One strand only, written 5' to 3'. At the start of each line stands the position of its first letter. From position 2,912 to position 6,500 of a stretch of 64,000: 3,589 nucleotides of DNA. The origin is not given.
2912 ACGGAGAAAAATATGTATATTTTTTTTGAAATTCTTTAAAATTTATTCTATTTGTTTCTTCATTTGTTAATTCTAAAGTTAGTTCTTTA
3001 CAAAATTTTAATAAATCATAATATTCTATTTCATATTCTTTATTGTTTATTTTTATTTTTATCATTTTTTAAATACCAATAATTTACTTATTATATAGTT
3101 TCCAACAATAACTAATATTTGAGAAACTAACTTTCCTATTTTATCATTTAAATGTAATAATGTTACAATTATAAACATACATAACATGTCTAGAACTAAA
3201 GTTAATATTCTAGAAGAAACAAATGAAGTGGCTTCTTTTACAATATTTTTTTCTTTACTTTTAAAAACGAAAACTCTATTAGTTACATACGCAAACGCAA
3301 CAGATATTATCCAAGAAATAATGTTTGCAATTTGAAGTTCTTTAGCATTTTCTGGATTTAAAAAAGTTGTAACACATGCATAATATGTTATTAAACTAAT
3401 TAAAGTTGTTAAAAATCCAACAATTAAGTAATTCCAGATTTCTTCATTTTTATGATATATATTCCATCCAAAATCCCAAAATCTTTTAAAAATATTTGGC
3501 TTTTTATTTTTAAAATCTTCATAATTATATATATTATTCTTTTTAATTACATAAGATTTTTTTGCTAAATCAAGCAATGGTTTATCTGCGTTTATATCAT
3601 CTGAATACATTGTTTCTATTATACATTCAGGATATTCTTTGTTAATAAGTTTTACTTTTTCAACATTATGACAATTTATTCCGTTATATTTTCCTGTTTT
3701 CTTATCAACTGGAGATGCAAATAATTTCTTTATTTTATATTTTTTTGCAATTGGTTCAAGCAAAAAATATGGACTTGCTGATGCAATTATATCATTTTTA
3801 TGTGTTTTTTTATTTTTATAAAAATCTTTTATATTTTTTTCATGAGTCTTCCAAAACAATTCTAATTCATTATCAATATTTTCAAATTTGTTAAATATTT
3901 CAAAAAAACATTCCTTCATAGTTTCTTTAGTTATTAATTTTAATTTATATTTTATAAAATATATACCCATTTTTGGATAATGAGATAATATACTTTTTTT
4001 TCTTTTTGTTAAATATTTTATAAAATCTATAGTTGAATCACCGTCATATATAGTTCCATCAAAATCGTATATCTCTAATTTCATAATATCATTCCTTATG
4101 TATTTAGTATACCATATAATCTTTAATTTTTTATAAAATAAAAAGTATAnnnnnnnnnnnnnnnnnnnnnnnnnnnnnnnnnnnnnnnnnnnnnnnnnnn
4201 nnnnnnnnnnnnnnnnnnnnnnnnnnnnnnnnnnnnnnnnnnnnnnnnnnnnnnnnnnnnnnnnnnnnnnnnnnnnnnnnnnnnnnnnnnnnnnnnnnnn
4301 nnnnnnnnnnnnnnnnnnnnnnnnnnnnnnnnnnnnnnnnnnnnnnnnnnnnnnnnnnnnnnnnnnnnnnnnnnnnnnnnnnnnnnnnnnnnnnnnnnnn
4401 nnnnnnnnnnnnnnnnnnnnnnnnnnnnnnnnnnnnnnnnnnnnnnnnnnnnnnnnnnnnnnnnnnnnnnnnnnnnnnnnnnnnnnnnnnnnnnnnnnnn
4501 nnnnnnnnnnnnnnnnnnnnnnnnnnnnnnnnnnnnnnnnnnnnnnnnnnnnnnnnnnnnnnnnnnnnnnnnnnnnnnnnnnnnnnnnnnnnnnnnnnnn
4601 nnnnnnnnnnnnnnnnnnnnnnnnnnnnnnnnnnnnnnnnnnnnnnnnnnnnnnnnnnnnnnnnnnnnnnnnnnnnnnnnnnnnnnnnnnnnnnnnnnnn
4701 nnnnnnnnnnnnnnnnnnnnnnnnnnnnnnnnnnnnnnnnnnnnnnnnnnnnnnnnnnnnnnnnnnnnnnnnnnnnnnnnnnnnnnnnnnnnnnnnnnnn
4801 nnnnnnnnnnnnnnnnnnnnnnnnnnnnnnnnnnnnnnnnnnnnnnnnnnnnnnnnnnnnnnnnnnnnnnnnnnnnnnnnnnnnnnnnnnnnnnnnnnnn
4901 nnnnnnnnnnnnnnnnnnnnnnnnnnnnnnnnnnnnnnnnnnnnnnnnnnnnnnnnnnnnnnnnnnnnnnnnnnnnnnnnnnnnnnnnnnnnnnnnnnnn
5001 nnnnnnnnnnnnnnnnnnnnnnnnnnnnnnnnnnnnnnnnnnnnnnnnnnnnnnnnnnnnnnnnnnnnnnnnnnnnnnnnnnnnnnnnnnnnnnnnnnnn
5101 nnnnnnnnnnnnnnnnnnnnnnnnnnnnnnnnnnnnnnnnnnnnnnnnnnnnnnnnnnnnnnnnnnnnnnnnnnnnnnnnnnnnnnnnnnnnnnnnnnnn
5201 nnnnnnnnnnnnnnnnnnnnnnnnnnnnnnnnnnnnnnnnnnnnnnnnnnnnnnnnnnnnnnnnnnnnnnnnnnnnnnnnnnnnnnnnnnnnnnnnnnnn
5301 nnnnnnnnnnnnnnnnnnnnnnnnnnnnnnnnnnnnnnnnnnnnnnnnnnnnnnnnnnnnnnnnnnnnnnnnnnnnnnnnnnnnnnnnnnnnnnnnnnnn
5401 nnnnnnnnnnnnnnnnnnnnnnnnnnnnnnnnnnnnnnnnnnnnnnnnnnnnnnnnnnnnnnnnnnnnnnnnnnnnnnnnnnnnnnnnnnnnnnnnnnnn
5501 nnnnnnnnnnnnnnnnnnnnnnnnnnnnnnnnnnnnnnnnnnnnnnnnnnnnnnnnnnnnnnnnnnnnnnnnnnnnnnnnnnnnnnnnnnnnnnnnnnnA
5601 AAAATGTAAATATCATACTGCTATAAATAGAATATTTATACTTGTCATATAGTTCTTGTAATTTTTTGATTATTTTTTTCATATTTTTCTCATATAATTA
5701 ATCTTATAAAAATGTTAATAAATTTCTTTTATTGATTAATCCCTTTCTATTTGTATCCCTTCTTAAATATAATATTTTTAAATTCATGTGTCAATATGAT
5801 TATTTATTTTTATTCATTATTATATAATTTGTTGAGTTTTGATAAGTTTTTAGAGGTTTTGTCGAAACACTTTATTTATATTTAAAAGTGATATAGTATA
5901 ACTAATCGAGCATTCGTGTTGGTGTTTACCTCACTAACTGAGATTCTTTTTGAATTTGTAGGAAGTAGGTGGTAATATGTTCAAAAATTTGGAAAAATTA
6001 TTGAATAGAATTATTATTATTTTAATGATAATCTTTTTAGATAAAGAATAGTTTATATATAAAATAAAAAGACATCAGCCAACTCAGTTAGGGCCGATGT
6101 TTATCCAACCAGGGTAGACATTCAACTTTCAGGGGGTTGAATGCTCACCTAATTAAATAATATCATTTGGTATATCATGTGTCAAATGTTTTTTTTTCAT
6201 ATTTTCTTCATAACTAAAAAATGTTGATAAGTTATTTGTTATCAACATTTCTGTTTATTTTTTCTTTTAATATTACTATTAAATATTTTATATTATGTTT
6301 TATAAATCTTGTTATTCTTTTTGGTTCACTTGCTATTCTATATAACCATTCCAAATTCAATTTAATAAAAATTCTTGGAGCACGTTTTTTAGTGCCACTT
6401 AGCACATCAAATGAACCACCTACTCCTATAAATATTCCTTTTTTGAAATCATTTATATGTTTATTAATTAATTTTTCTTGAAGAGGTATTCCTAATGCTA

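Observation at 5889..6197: Candidate unannotated type I toxin-antitoxin module: 24-codon hydrophobic ORF convergent with a promoter-to-terminator antisense sRNA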

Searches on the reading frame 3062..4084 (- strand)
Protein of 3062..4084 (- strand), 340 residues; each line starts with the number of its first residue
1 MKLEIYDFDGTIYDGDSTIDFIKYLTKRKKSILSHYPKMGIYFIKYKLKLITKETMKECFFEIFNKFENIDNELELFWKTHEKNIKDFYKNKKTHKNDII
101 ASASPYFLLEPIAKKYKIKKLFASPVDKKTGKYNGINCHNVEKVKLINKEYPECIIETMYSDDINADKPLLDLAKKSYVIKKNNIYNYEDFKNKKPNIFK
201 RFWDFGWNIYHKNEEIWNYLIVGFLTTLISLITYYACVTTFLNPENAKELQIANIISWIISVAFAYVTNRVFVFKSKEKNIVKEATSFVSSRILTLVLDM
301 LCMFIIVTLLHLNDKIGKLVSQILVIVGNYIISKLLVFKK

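Call 7: search_protein_families(library=pfam, proteins=[window:3062-4084:-])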
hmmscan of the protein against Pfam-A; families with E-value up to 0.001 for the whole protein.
window:3062-4084:- (340 aa): 2 families
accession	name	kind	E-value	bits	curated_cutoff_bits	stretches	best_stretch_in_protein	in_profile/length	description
PF04138.20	GtrA_DPMS_TM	-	3.7e-23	82.4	26.1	1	219-338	2-117/117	GtrA/DPMS, transmembrane domain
PF12710.13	HAD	-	1.3e-11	45.7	27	1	5-149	2-161/189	haloacid dehalogenase-like hydrolase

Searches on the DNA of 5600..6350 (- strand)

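Call 4: search_rna_families(source=window, start=5600, end=6350, threshold=evalue, max_evalue=10, show_alignments=3)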
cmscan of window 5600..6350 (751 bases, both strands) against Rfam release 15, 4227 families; matches with E-value up to 10: 3.
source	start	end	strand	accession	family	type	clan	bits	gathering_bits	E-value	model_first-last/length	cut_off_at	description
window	6064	6128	-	RF02399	NsiR1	Gene; sRNA;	-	20.6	39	0.16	1-60/60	no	Nitrogen stress-induced RNA 1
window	6126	6197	+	RF02074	STnc240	Gene; sRNA;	-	20.5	55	2.6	1-77/77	no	Enterobacterial sRNA STnc240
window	6064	6118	-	RF02676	Esr41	Gene; sRNA;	-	16.4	102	2.2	1-74/74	no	Enterohemorrhagic E. coli sRNA 41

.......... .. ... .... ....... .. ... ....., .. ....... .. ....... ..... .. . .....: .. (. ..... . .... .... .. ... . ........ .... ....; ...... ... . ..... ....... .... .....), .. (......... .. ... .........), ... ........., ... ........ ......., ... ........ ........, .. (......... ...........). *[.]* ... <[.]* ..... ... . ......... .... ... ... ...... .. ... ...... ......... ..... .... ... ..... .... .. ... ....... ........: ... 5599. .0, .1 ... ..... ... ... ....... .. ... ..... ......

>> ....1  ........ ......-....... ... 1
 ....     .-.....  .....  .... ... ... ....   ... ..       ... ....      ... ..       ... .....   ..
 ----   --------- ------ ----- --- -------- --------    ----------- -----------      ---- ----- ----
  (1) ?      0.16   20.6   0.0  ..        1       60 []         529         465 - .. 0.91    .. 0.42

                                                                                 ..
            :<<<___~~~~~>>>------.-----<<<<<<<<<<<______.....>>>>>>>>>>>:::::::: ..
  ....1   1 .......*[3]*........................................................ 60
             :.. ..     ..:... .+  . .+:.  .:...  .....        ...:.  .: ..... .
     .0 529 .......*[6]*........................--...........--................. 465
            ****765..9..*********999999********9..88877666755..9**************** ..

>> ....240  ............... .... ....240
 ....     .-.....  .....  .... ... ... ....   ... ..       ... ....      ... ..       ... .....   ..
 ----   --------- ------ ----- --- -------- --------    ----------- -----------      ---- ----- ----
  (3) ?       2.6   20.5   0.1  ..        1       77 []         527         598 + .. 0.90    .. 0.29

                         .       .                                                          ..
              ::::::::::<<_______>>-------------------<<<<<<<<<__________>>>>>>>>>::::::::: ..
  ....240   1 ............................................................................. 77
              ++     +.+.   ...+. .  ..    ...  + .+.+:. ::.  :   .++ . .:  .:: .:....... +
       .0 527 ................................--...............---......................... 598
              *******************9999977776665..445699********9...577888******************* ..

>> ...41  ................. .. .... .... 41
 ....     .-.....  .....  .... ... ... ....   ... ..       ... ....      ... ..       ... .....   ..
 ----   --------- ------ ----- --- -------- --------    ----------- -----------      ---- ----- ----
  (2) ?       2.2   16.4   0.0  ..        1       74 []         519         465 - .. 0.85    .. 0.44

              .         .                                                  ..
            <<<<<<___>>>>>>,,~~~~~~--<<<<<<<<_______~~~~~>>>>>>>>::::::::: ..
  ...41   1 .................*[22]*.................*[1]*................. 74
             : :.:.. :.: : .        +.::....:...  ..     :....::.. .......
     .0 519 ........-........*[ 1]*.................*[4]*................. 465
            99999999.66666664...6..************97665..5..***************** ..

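Call 39: search_dna_similar(query=window:5885-6200:-, collection=plasmids, mode=distant, max_evalue=0.01)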
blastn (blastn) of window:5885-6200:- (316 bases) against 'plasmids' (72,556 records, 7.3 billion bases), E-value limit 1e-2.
Records with a match: 2; places in all: 2; records where one place covers at least 80% of the query: 0.
Best place of each record, by identity: 80-90% 2.
By first word of the organism name: Clostridioides 2.
By predicted mobility (MOB-suite, as given by PLSDB): non-mobilizable 2.
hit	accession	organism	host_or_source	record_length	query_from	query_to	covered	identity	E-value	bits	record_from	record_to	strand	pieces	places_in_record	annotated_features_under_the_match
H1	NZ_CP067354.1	Clostridioides sp. ES-S-0173-01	soil,soil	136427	126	161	11%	88.9%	7e-3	48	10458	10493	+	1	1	hypothetical protein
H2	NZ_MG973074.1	Clostridioides difficile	hospital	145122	126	161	11%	88.9%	7e-3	48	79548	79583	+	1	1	hypothetical protein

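Call 40: search_dna_similar(query=window:5885-6200:-, collection=phages, mode=distant, max_evalue=0.01)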
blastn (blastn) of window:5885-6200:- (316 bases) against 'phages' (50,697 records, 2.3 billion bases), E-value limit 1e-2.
No match.

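Call 52: build_rna_model(alignment_id=A1, structure=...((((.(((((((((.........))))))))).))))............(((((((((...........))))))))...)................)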
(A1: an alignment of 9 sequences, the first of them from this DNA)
Model R1 built from alignment A1 (9 sequences, 100 columns); structure: as given.
model positions 97; base pairs 22; branch points 1; effective number of sequences 0.92; information 0.591 bits per position. Calibrated on 0.2 Mb of random sequence (short: E-values are rough).
structure used (alignment columns):
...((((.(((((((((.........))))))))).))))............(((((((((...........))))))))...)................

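Call 54: search_with_rna_model(model_id=R1, sources=[window, L006, L007, L008, L009, L010, L011], max_evalue=10)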
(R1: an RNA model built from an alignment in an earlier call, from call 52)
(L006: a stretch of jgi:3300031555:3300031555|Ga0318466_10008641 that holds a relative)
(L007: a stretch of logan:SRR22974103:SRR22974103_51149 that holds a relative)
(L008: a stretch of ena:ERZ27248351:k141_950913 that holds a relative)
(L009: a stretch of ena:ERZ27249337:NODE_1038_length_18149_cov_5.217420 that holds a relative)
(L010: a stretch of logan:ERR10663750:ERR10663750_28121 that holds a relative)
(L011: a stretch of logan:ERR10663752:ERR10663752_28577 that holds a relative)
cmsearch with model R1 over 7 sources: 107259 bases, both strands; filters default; matches with E-value up to 10: 4.
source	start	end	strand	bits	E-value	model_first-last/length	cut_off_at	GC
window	6056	6152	-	125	3.6e-33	1-97/97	no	0.4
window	6110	6205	+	27.8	6.1e-05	1-97/97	no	0.3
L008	6815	6889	+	14.5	0.44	1-97/97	no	0.21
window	4130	4148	-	10.1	8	1-97/97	no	0.05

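Call 65: search_with_rna_model(model_id=R1, sources=[L026, L027, L028, L029, L030, L031, L032, L033, L034, L035, L036, L037, L038, L039, L040, L041, L042, L043], max_evalue=1)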
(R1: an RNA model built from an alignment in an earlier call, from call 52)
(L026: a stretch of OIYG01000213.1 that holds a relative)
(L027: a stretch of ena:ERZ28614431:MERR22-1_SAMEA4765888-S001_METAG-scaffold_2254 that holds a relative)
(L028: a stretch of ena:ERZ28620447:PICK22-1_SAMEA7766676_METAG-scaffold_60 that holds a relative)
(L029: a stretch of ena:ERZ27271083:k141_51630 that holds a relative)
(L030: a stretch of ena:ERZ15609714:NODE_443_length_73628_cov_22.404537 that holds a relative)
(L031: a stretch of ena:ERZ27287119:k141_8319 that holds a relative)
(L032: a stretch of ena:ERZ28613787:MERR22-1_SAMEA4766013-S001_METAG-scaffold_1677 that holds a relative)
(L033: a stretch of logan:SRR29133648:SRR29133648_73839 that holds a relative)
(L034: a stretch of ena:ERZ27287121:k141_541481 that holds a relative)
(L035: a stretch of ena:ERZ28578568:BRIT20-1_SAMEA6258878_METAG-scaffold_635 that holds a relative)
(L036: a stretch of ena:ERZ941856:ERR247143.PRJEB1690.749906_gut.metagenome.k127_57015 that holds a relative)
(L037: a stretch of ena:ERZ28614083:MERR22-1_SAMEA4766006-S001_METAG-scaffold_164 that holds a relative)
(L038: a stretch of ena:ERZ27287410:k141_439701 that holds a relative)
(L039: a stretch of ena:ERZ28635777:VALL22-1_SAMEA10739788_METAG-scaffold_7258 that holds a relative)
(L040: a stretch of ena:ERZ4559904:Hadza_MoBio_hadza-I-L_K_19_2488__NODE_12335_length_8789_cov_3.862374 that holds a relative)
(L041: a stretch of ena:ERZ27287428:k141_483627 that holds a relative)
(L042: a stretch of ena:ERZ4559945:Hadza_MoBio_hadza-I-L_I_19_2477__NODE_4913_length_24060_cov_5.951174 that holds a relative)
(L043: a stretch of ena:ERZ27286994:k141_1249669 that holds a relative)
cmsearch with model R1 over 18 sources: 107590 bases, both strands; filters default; matches with E-value up to 1: 2.
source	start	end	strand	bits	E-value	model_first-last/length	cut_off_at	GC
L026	5058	5160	-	74.2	2e-18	1-97/97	no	0.46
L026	5117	5213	+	21.8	0.0032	1-97/97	no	0.33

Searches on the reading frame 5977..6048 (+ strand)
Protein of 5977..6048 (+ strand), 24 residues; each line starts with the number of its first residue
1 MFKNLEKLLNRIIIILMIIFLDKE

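Call 34: search_protein_families(library=pfam, proteins=[window:5977-6048:+], max_evalue=10)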
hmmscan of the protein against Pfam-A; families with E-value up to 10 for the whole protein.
seq(24 aa): 0 families

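Call 35: search_protein_families(library=ncbifam, proteins=[window:5977-6048:+], max_evalue=10)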
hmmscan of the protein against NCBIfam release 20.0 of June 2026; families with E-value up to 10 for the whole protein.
seq(24 aa): 0 families
